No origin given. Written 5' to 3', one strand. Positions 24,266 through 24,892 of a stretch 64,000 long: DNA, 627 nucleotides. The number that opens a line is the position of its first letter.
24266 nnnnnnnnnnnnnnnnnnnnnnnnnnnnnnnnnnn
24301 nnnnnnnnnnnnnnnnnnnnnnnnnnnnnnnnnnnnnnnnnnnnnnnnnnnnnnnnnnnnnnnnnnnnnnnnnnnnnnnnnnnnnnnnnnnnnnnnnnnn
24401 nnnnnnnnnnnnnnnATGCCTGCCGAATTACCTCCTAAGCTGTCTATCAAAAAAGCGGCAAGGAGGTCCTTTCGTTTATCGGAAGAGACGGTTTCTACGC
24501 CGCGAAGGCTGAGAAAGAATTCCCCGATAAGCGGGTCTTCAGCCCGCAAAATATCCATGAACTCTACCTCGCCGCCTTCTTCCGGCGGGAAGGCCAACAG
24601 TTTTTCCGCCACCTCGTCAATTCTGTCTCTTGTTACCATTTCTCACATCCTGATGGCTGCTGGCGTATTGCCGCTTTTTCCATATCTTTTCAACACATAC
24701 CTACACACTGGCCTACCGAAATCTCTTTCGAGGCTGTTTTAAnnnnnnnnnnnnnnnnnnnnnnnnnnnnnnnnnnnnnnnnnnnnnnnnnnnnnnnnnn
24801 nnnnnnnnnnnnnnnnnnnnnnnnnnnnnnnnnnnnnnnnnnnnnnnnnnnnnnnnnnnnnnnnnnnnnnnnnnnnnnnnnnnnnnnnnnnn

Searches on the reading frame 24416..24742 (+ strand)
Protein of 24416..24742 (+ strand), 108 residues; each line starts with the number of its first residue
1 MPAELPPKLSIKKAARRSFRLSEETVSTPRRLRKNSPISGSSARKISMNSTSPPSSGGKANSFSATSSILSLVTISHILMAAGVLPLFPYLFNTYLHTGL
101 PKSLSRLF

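Call 52: search_protein_families(library=pfam, proteins=[window:24416-24742:+], max_evalue=1)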
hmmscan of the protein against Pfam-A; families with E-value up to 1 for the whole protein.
window:24416-24742:+ (108 aa): 1 family
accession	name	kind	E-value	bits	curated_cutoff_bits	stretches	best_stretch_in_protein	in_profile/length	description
PF15718.10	MNR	-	0.5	8.8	27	1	13-63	528-576/964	Protein moonraker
